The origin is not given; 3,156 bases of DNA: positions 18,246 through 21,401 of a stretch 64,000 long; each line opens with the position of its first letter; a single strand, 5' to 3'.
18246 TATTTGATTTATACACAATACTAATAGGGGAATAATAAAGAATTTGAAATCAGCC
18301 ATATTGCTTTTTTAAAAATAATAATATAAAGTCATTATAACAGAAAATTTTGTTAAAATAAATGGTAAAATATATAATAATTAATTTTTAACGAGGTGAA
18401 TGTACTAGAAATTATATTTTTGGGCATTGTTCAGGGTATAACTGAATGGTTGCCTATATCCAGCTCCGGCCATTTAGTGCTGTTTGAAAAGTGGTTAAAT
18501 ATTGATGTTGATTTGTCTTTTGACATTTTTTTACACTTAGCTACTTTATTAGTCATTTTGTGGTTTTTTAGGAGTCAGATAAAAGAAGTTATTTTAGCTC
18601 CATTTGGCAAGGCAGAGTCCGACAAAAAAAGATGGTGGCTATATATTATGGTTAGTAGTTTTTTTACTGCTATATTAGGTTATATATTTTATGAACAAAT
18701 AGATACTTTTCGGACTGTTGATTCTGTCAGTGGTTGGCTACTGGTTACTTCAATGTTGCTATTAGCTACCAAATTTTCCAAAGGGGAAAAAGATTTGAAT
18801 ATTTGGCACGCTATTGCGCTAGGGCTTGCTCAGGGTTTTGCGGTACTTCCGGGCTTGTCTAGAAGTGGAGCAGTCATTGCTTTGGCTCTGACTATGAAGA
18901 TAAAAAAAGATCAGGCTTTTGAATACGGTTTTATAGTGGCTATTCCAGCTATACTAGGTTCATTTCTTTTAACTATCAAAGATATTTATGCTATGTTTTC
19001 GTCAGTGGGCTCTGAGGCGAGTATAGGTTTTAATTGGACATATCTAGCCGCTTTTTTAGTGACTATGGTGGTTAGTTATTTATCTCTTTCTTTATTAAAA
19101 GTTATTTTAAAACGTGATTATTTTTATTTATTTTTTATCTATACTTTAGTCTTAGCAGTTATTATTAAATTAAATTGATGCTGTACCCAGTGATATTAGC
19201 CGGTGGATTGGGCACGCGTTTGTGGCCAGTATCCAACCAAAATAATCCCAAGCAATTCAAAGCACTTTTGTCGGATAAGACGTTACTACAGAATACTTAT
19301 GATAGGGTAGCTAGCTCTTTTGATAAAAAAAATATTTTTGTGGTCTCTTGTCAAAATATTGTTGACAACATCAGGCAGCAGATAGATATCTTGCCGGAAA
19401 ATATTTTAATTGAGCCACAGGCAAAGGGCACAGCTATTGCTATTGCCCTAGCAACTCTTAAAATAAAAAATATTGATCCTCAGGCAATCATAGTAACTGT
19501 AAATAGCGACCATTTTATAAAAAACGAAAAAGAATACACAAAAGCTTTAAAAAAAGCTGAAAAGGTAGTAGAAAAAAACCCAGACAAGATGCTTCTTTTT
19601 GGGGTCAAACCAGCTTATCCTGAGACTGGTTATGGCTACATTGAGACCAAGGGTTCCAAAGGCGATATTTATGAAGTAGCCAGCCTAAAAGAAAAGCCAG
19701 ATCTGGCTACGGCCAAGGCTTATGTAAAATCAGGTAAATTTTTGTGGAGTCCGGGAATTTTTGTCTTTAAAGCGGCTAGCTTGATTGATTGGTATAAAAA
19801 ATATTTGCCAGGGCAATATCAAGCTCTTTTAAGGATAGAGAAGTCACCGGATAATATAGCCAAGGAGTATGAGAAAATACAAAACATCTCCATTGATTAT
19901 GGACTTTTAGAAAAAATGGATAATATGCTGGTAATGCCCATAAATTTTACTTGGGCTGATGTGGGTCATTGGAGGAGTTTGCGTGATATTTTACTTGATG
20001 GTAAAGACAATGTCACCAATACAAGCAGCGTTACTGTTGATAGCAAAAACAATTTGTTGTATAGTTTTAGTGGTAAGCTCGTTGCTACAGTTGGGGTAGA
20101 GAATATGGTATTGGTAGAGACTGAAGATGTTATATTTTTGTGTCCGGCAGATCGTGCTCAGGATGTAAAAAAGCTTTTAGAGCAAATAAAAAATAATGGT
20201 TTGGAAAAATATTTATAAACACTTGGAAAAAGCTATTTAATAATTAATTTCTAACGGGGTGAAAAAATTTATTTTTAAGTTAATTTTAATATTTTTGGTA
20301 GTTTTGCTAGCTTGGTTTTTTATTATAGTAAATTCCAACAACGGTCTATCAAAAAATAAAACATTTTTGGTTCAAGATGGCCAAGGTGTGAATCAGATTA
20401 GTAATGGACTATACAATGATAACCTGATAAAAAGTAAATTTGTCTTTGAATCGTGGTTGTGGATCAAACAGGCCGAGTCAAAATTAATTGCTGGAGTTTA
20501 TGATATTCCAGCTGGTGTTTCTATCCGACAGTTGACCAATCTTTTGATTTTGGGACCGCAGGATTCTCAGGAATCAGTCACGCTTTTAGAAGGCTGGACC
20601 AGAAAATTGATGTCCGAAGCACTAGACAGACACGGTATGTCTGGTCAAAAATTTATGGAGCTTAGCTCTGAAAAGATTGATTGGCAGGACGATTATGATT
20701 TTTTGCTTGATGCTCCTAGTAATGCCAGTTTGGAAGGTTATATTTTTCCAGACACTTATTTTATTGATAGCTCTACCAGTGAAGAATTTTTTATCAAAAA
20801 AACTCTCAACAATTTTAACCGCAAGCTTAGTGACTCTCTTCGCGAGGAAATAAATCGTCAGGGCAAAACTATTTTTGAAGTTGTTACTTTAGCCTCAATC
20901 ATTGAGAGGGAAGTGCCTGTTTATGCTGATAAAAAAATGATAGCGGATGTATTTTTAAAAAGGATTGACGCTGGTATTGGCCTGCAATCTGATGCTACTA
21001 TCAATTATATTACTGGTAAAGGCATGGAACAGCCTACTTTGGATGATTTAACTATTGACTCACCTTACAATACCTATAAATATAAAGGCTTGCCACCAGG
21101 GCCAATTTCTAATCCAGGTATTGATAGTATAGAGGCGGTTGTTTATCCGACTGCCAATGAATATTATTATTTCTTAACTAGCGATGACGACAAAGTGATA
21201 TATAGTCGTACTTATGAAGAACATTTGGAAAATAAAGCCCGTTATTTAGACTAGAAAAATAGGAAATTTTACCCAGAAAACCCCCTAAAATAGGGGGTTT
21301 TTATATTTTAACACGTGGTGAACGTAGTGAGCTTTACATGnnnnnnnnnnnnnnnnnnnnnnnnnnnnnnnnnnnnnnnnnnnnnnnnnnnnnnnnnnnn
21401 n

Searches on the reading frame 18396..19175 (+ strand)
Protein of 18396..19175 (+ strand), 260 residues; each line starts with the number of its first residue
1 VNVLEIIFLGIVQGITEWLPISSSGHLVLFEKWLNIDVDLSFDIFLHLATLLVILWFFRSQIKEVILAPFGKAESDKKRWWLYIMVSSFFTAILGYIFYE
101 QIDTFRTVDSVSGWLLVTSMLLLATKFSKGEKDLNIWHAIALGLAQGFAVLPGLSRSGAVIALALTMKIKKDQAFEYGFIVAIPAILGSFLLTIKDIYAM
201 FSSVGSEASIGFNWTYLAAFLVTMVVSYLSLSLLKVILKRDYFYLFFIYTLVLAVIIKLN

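Call 51: search_protein_families(library=pfam, proteins=[window:18396-19175:+], max_evalue=0.001)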
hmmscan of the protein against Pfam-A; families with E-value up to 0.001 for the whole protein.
window:18396-19175:+ (260 aa): 1 family
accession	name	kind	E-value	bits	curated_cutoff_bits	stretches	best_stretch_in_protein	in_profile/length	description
PF02673.24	BacA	-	8.5e-59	199.8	33.4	1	7-256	2-257/257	Bacitracin resistance protein BacA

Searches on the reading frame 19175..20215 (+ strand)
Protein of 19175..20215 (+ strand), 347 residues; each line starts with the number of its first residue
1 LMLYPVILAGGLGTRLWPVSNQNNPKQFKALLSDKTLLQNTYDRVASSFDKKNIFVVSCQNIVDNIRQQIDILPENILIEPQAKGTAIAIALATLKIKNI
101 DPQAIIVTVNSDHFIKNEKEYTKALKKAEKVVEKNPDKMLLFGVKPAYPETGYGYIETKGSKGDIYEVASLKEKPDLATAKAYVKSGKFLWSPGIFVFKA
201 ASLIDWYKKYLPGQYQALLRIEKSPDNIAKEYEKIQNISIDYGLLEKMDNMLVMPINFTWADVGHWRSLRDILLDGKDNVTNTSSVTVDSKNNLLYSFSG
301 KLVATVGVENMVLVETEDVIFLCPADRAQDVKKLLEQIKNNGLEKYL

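Call 51: search_protein_families(library=pfam, proteins=[window:19175-20215:+], max_evalue=0.001)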
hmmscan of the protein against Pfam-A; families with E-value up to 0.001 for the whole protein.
window:19175-20215:+ (347 aa): 3 families
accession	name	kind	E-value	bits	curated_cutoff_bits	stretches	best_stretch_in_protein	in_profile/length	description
PF00483.29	NTP_transferase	-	7.7e-41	140.7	21.2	1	5-273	2-239/245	Nucleotidyl transferase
PF22640.1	ManC_GMP_beta-helix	-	1.2e-15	57.6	27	1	285-337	3-54/55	MannoseP isomerase/GMP-like beta-helix domain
PF12804.13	NTP_transf_3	-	0.00033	21.3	27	1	6-96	2-82/160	MobA-like NTP transferase domain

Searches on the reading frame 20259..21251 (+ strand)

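Call 51: search_protein_families(library=pfam, proteins=[window:20259-21251:+], max_evalue=0.001)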
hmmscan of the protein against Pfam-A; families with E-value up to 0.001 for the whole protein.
window:20259-21251:+ (331 aa): 1 family
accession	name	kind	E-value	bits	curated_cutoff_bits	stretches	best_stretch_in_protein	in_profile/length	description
PF02618.21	YceG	-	2.3e-76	257.4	32.4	1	37-327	2-274/275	YceG-like family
